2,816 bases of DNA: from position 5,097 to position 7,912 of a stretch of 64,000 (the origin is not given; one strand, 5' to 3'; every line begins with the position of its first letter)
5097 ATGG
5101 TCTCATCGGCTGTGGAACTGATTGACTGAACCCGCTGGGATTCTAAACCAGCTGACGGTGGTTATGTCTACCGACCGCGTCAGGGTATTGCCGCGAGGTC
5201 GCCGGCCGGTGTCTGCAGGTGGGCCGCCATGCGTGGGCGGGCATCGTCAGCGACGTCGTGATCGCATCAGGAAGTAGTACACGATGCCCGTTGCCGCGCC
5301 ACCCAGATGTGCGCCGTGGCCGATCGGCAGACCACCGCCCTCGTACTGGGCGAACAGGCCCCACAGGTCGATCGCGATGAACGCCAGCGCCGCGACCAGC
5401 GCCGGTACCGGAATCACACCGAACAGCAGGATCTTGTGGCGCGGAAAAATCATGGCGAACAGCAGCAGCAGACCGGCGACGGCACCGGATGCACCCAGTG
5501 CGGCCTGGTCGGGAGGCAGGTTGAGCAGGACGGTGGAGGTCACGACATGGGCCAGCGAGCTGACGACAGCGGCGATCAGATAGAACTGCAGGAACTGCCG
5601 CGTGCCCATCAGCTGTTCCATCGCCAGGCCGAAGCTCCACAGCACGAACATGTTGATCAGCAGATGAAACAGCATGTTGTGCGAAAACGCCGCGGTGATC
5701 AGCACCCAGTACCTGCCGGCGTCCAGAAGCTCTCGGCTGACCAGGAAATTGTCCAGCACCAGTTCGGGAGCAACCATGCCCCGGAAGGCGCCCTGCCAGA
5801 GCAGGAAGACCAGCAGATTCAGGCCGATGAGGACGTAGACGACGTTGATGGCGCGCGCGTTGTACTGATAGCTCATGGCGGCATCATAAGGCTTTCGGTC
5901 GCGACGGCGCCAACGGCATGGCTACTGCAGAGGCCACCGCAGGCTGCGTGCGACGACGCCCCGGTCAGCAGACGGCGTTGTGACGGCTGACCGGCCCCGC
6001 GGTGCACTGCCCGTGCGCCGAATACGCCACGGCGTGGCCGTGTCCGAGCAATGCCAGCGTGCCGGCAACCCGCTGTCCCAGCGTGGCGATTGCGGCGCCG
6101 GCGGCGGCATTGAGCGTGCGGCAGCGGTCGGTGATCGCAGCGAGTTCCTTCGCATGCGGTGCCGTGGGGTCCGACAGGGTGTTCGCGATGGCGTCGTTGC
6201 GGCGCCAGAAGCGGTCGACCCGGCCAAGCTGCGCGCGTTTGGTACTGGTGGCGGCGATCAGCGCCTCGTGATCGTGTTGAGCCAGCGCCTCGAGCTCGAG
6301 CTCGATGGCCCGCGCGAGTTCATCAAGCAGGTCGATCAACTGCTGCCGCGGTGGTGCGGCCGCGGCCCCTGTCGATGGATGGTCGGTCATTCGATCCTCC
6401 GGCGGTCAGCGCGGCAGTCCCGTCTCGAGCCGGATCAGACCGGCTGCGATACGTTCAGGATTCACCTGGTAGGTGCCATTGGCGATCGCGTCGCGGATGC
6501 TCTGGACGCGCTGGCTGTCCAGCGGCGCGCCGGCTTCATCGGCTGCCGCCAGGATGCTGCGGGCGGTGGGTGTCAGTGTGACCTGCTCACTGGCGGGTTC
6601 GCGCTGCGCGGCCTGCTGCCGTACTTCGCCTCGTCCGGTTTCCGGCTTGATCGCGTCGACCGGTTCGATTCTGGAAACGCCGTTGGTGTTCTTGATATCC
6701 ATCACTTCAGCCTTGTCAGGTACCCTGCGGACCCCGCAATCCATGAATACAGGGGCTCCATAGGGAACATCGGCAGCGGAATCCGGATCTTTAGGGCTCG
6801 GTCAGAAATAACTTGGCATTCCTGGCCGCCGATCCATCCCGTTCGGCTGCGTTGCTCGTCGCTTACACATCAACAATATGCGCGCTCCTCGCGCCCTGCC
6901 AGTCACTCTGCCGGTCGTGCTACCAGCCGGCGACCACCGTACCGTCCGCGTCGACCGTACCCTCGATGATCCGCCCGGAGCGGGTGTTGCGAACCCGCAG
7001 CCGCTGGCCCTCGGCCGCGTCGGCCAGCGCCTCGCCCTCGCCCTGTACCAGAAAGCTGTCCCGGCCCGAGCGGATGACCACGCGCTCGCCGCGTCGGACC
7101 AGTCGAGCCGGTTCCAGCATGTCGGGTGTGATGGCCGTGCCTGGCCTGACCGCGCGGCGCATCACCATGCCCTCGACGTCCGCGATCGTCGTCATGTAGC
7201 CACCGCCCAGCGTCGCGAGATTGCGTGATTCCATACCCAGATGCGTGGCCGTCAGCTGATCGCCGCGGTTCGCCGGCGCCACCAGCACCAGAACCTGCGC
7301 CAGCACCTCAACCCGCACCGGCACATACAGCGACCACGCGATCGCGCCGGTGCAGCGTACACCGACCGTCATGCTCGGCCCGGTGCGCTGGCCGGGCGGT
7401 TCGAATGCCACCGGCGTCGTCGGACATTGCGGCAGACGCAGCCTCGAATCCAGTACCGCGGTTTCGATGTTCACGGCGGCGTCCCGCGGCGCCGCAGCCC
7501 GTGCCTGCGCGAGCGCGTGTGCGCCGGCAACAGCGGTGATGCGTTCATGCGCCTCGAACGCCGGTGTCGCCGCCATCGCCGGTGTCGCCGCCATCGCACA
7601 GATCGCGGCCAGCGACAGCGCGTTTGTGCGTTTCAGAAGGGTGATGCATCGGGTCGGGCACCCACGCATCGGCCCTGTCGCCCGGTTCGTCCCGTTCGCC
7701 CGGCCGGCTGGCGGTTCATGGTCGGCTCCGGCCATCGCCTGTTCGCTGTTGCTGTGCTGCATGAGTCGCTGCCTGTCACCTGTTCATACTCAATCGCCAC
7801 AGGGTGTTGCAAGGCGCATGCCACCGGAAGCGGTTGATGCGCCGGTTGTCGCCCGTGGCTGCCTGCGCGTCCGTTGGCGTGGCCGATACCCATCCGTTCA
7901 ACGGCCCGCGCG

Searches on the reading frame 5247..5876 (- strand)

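Call 19: search_protein_families(library=pfam, proteins=[window:5247-5876:-])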
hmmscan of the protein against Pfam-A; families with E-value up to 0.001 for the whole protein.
window:5247-5876:- (209 aa): 2 families
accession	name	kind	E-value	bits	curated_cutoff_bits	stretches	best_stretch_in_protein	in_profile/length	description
PF01694.28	Rhomboid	-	3.4e-28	99.1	22.6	1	54-206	2-142/143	Rhomboid domain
PF08551.15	DUF1751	-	7.5e-07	30.1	22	1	56-127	8-79/99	Eukaryotic integral membrane protein (DUF1751)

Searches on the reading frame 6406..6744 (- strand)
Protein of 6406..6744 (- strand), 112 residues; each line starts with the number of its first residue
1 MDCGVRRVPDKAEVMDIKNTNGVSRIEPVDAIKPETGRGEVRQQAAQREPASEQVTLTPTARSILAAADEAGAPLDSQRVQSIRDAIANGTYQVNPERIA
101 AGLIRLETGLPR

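Call 65: search_protein_families(library=ncbifam, proteins=[window:6406-6744:-], max_evalue=0.00001)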
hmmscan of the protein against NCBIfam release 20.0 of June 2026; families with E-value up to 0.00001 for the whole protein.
window:6406-6744:- (112 aa): 1 family
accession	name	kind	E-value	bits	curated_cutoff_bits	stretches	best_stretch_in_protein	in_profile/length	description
TIGR03824.1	FlgM_jcvi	equivalog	3.8e-16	59.7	40.75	1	15-107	1-97/98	flagellar biosynthesis anti-sigma factor FlgM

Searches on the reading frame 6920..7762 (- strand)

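Call 19: search_protein_families(library=pfam, proteins=[window:6920-7762:-])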
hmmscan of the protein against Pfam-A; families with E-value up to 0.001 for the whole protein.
window:6920-7762:- (280 aa): 3 families
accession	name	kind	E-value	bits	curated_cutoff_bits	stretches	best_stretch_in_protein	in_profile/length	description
PF13144.11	ChapFlgA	-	7.6e-31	107.1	23.8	1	156-276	2-120/122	Chaperone for flagella basal body P-ring formation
PF17656.6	ChapFlgA_N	-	5e-12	46.5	27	1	84-153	9-77/77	FlgA N-terminal domain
PF08666.17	SAF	-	1.5e-10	41.9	21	1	156-217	2-63/63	SAF domain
